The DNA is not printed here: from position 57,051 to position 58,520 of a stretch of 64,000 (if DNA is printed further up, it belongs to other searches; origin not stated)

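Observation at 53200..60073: hyuA-hyuB / FAD amine-oxidase-like / ThDP-enzyme block: candidate catabolic pathway for a cyclic amide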

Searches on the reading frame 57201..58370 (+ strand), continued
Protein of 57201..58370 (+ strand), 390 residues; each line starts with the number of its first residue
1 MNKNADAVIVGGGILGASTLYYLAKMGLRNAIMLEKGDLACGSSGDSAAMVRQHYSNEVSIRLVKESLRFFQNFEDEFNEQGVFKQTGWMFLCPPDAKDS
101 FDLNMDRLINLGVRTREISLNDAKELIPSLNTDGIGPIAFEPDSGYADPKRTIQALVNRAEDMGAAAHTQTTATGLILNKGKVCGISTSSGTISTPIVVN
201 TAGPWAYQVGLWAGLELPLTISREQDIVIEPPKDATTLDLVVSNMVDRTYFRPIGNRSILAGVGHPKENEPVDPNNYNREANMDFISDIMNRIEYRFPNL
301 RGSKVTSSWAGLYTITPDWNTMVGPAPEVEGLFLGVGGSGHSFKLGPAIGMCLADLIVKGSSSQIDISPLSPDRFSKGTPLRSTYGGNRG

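Call 26: find_encoding_contigs(protein=P0133, flank=10000, max_places=2)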
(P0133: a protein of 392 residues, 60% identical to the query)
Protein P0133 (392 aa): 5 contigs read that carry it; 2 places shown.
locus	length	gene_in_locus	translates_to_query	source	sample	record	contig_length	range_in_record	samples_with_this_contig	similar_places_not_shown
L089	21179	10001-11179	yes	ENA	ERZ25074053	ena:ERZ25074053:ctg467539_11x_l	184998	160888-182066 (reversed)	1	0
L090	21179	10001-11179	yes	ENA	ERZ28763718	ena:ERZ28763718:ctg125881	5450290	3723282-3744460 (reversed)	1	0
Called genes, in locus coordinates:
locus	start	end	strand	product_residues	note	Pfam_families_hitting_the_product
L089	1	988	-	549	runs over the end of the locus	PF00501:AMP-binding, PF13193:AMP-binding_C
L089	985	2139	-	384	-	PF02515:CoA_transf_3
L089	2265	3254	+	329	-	PF00296:Bac_luciferase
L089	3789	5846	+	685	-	PF05378:Hydant_A_N, PF01968:Hydantoinase_A, PF19278:Hydant_A_C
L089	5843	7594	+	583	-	PF02538:Hydantoinase_B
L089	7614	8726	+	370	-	PF01244:Peptidase_M19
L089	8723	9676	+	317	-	PF01177:Asp_Glu_race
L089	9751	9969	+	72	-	PF15970:HicB-like_2 (weak), PF15919:HicB_lk_antitox (weak), PF21748:UPF0150 (weak)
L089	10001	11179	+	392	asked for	PF01266:DAO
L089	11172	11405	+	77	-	-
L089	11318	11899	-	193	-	-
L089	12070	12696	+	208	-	PF01063:Aminotran_4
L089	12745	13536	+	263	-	PF13384:HTH_23 (weak), PF13518:HTH_28 (weak), PF13551:HTH_29 (weak), PF13565:HTH_32 (weak)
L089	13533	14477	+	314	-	-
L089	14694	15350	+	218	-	PF13671:AAA_33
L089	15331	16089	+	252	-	PF13350:Y_phosphatase3, PF22741:PTP-NADK (faint), PF03162:Y_phosphatase2 (weak)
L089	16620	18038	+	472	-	PF25145:NfeD1b_N, PF24961:NfeD_membrane, PF01957:NfeD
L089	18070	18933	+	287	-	PF01145:Band_7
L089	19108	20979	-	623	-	PF01541:GIY-YIG (weak), PF27096:UvrC_M, PF02151:UVR (weak), PF22920:UvrC_RNaseH, PF08459:UvrC_RNaseH_dom, PF14520:HHH_5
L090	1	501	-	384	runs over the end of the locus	PF02515:CoA_transf_3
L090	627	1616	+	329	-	PF00296:Bac_luciferase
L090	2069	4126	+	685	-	PF05378:Hydant_A_N, PF01968:Hydantoinase_A, PF19278:Hydant_A_C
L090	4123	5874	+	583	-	PF02538:Hydantoinase_B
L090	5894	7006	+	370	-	PF01244:Peptidase_M19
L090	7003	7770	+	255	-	PF01177:Asp_Glu_race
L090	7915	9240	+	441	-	PF13701:DDE_Tnp_1_4, PF01609:DDE_Tnp_1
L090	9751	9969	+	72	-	PF15970:HicB-like_2 (weak), PF15919:HicB_lk_antitox (weak), PF21748:UPF0150 (weak)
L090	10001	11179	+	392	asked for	PF01266:DAO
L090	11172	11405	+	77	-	-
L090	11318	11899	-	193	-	-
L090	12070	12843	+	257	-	PF01063:Aminotran_4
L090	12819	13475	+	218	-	PF13671:AAA_33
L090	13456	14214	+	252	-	PF13350:Y_phosphatase3, PF22741:PTP-NADK (faint), PF03162:Y_phosphatase2 (weak)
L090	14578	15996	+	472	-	PF25145:NfeD1b_N, PF24961:NfeD_membrane, PF01957:NfeD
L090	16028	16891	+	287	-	PF01145:Band_7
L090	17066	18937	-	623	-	PF01541:GIY-YIG (weak), PF27096:UvrC_M, PF02151:UVR (weak), PF22920:UvrC_RNaseH, PF08459:UvrC_RNaseH_dom, PF14520:HHH_5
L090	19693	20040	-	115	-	-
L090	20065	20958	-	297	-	PF02899:Phage_int_SAM_1, PF13495:Phage_int_SAM_4 (faint), PF00589:Phage_integrase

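Call 33: find_related_loci(query=A2, collection=metagenome_contigs, flank=10000)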
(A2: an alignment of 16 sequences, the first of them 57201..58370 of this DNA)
Query A2 (390 aa) in metagenome_contigs; peptide patterns used: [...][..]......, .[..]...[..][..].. (x = any residue, [..] = any of these).
521 stretches matched a pattern; 449 encode a relative of the query (tblastn E <= 1e-3); the best 80 are kept; 80 distinct loci.
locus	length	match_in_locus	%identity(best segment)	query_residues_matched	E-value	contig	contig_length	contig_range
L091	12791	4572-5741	100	1-390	0e+0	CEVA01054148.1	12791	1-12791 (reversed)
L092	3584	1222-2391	58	1-390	6e-161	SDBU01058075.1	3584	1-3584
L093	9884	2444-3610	58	1-389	7e-154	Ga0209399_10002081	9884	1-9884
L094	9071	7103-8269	58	1-389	7e-154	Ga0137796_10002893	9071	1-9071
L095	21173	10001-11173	59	1-390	5e-151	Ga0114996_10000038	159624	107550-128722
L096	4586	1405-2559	59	1-385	5e-154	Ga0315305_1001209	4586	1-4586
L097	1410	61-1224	55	3-390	2e-164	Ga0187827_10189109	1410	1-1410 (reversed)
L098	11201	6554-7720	56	1-389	4e-149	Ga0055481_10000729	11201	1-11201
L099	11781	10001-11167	56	1-389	4e-149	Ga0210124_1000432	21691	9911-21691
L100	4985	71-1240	56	1-390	2e-149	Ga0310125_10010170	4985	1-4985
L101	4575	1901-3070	56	1-390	3e-150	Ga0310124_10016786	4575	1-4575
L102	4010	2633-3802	55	1-390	6e-150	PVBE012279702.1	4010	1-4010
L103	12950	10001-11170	57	1-390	3e-144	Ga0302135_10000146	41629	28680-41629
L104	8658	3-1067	61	35-389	7e-143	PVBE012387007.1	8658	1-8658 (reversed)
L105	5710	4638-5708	60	1-357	2e-142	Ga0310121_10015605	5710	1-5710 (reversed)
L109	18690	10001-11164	52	1-389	4e-137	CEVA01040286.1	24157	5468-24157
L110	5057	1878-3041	52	1-389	6e-138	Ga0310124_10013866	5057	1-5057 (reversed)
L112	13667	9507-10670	52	1-389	1e-135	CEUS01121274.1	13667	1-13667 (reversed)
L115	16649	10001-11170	56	1-390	2e-141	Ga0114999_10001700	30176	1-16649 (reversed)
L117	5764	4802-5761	64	1-320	5e-126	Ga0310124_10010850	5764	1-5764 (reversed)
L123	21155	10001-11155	40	4-389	3e-102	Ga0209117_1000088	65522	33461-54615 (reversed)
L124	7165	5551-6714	41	1-389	2e-101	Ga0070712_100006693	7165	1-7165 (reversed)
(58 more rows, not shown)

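Call 42: search_protein_families(library=pfam, proteins=[L110:3048-3983:+, L105:3451-4569:+, L117:4032-4802:+, L112:6743-7471:+, L109:14138-14617:+, L099:8293-9903:+, L123:2826-3848:+, L124:1481-2284:+, L123:16266-16910:+, L086:5700-6053:+])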
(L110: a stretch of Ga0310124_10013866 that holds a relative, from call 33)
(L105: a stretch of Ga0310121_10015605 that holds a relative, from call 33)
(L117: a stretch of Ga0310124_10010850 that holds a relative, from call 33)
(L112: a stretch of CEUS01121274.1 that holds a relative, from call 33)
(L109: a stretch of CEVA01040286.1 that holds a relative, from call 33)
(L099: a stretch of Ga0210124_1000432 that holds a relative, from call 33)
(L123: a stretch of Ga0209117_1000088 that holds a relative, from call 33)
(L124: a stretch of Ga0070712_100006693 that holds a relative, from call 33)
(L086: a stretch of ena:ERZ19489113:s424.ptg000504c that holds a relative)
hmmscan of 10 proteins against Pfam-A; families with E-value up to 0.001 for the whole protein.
L110:3048-3983:+ (312 aa): 1 family
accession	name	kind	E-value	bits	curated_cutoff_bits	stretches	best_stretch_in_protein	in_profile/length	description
PF01063.24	Aminotran_4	-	1.9e-35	123.2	28.5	1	34-270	1-223/223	Amino-transferase class IV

L105:3451-4569:+ (373 aa): 1 family
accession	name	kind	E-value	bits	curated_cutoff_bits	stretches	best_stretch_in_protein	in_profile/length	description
PF01244.27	Peptidase_M19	-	2.1e-50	172.2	26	1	43-366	30-318/319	Membrane dipeptidase (Peptidase family M19)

L117:4032-4802:+ (257 aa): 1 family
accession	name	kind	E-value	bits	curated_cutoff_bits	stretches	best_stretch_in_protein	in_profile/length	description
PF01177.27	Asp_Glu_race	-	8.9e-25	88.2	31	1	3-217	1-211/211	Asp/Glu/Hydantoin racemase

L112:6743-7471:+ (243 aa): 1 family
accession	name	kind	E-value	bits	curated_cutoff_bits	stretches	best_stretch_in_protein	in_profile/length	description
PF17645.6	Amdase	-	9.5e-27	94.6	25.9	1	49-240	36-228/228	Arylmalonate decarboxylase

L109:14138-14617:+ (160 aa): 1 family
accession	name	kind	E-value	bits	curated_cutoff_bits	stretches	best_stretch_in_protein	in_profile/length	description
PF01042.26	Ribonuc_L-PSP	-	4.4e-20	72.3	27.3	1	40-160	7-121/121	Endoribonuclease L-PSP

L099:8293-9903:+ (537 aa): 2 families
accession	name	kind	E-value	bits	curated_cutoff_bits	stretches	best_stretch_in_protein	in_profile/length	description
PF07969.17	Amidohydro_3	-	1.5e-29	104.3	29.7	1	49-518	4-471/472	Amidohydrolase family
PF01979.26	Amidohydro_1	-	1.4e-10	41.4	25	1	411-496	246-323/345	Amidohydrolase family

L123:2826-3848:+ (341 aa): 1 family
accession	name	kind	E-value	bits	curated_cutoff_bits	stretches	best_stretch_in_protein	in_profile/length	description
PF02423.21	OCD_Mu_crystall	-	4.4e-70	236.6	24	1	2-316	3-311/314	Ornithine cyclodeaminase/mu-crystallin family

L124:1481-2284:+ (268 aa): 3 families
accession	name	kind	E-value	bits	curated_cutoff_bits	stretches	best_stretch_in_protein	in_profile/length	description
PF07729.17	FCD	-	2.7e-23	83.2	24.3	1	120-241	1-124/125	FCD domain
PF00392.27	GntR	-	6.9e-17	61.3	27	1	33-94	2-63/64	Bacterial regulatory proteins, gntR family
PF02082.26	Rrf2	-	0.00055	20.5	30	0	59-102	27-72/132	Iron-dependent Transcriptional regulator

L123:16266-16910:+ (215 aa): 1 family
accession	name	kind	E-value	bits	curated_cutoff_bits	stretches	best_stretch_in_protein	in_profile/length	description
PF03737.21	RraA-like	-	1.2e-36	126.7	24.5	1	19-164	2-151/152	Aldolase/RraA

L086:5700-6053:+ (118 aa): 2 families
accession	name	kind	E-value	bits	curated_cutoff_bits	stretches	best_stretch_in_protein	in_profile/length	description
PF07883.17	Cupin_2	-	4.8e-19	68.3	27.2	1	41-113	2-70/70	Cupin domain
PF02311.25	AraC_binding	-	6.7e-05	23.1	21.1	1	63-108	25-70/135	AraC-like ligand binding domain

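Call 58: search_dna_similar(query=window:57201-58370:+, collection=plasmids, mode=protein, max_rows=25)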
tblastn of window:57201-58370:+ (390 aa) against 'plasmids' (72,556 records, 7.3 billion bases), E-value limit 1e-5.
Records with a match: 1343; places in all: 2137; records where one place covers at least 80% of the query: 1274.
Best place of each record, by identity: <60% 1343.
By first word of the organism name: Rhizobium 302; Sinorhizobium 154; Ralstonia 132; Agrobacterium 98; Phaeobacter 59; Bacillus 34; Pantoea 32; Paracoccus 31; Azospirillum 26; Paraburkholderia 23; and 118 more.
By predicted mobility (MOB-suite, as given by PLSDB): non-mobilizable 736; conjugative 334; mobilizable 273.
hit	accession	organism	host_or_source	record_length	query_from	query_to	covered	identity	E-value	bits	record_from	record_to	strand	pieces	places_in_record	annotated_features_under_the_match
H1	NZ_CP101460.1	Natrononativus amylolyticus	cell culture,sediment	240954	8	382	96%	33.5%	1e-46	178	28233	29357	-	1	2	FAD-dependent oxidoreductase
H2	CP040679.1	Halostella pelagica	pure culture,isolated from salted brown ...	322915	21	382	93%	34.2%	2e-46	177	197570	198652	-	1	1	record has no annotation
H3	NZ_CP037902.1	Cupriavidus metallidurans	Soil,gold-copper mine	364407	3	386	98%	30.4%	4e-51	191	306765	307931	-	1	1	FAD-binding oxidoreductase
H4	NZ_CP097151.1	Deinococcus sp. QL22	-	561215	6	377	95%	31.3%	3e-35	144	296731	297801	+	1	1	FAD-dependent oxidoreductase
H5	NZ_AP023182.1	Paraburkholderia sp. PGU19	Physopelta gutta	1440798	1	378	97%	30.5%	4e-31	132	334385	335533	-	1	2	record has no annotation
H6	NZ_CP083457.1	Deinococcus taeanensis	whole organism,coastal dune soil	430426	6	379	96%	30.6%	3e-31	133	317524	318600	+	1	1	FAD-dependent oxidoreductase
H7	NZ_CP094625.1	Bacillus thuringiensis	whole organism,soil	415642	1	385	99%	29.6%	3e-38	154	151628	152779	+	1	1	FAD-binding oxidoreductase | aminotransferase class III-fold pyridoxal phosphate-dependent enzyme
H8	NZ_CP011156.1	Bacillus cereus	cell culture,vomit of food poisoning ...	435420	1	385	99%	29.6%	3e-38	154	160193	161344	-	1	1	FAD-binding oxidoreductase | aminotransferase class III-fold pyridoxal phosphate-dependent enzyme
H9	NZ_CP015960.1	Paraburkholderia caribensis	Mimosa,single cell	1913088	3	386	98%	29.6%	3e-45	174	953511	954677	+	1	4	none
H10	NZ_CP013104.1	Paraburkholderia caribensis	-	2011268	3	386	98%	29.6%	6e-45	173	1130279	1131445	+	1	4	none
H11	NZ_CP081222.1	Phaeobacter inhibens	-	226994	1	375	96%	30.2%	6e-29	126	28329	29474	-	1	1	FAD-dependent oxidoreductase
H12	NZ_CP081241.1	Phaeobacter inhibens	-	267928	1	375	96%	30.2%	6e-29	126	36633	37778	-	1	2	FAD-dependent oxidoreductase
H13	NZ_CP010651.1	Phaeobacter inhibens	cell culture,zooplankton aquaculture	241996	1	375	96%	30.2%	6e-29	126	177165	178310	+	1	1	FAD-dependent oxidoreductase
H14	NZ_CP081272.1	Phaeobacter inhibens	-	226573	1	375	96%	30.2%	6e-29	126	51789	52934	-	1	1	FAD-dependent oxidoreductase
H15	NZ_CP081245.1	Phaeobacter inhibens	-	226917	1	375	96%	30.2%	6e-29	126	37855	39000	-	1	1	FAD-dependent oxidoreductase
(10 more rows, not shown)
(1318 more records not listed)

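Call 59: get_annotated_region(hit=H3, flank=8000)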
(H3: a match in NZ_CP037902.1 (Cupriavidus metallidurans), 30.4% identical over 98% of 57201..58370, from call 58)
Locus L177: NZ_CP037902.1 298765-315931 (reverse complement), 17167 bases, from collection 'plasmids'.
description: Cupriavidus metallidurans strain BS1 plasmid p1, complete sequence
organism: Cupriavidus metallidurans (NCBI taxid 119219)
taxonomy: Bacteria; Pseudomonadota; Betaproteobacteria; Burkholderiales; Burkholderiaceae; Cupriavidus; Cupriavidus metallidurans
host: -; source: Soil,gold-copper mine; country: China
typing (MOB-suite, as given by PLSDB): conjugative; replicon rep_cluster_332; relaxase MOBP; mating-pair formation MPF_F
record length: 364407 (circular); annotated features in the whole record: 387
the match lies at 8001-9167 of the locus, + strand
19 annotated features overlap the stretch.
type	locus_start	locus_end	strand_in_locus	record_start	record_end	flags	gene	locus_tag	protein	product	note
CDS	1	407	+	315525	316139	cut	-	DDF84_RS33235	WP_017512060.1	aminoglycoside phosphotransferase family protein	GO:0006468 - protein phosphorylation [Evidence IEA]; GO:0019748 - secondary metabolic process [Evidence IEA]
CDS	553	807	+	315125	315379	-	-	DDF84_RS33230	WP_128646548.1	hypothetical protein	-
CDS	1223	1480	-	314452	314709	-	-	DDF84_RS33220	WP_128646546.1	hypothetical protein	-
CDS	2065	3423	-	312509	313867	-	-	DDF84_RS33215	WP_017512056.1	tetratricopeptide repeat protein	-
CDS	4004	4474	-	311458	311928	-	-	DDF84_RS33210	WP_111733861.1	RES family NAD+ phosphorylase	-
CDS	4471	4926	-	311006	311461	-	-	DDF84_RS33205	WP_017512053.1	antitoxin Xre/MbcA/ParS toxin-binding domain-containing protein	-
CDS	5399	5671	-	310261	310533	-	-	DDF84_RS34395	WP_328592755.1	ATP-binding protein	-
CDS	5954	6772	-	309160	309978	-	hutG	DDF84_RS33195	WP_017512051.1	N-formylglutamate deformylase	GO:0019557 - histidine catabolic process to glutamate and formate [Evidence IEA]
CDS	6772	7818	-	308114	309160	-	-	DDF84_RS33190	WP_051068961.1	LysR family transcriptional regulator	GO:0006355 - regulation of DNA-templated transcription [Evidence IEA]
CDS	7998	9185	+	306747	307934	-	-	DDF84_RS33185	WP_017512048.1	FAD-binding oxidoreductase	-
CDS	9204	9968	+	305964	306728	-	-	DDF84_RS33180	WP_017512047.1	electron transfer flavoprotein subunit beta/FixA family protein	-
CDS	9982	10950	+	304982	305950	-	-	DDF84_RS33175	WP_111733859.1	FAD-binding protein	-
CDS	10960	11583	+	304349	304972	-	-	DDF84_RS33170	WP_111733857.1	HutD family protein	-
CDS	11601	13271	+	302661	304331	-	-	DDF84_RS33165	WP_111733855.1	electron transfer flavoprotein-ubiquinone oxidoreductase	GO:0022900 - electron transport chain [Evidence IEA]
CDS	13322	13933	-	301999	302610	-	-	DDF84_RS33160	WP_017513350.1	XRE family transcriptional regulator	GO:0006355 - regulation of DNA-templated transcription [Evidence IEA]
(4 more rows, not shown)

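Call 60: get_annotated_region(hit=H1, flank=8000)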
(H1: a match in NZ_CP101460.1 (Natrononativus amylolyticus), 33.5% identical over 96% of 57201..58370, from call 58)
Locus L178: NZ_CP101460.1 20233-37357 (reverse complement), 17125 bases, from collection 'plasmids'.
description: Natrononativus amylolyticus strain CGA73 plasmid unnamed2, complete sequence
organism: Natrononativus amylolyticus (NCBI taxid 2963434)
taxonomy: Archaea; Euryarchaeota; Halobacteria; Halobacteriales; Natrialbaceae; Natrononativus; Natrononativus amylolyticus
host: -; source: cell culture,sediment; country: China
typing (MOB-suite, as given by PLSDB): non-mobilizable
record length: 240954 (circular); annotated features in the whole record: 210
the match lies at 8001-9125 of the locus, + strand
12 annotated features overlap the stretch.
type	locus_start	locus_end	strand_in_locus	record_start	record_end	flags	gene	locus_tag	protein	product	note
CDS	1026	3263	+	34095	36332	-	-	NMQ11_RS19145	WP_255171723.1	ATP-binding protein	-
CDS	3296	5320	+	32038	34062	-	-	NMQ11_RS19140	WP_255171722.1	hypothetical protein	-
CDS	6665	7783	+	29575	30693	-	-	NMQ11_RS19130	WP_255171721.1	hypothetical protein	-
CDS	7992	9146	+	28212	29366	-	-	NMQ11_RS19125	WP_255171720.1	FAD-dependent oxidoreductase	-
CDS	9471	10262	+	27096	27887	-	-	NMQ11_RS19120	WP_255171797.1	SDR family oxidoreductase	-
CDS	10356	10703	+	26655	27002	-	-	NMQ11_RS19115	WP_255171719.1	cupin domain-containing protein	-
CDS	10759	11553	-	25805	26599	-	-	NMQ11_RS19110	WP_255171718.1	2-amino-3,7-dideoxy-D-threo-hept-6-ulosonate synthase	-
CDS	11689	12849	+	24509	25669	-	-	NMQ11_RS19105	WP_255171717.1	M24 family metallopeptidase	-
CDS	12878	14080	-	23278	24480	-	-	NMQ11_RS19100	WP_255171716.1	Xaa-Pro peptidase family protein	GO:0006508 - proteolysis [Evidence IEA]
CDS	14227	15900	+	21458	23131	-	-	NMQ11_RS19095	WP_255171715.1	ABC transporter substrate-binding protein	-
CDS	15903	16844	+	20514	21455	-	-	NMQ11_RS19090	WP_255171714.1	ABC transporter permease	GO:0055085 - transmembrane transport [Evidence IEA]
CDS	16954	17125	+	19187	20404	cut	-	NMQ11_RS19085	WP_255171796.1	Xaa-Pro peptidase family protein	GO:0006508 - proteolysis [Evidence IEA]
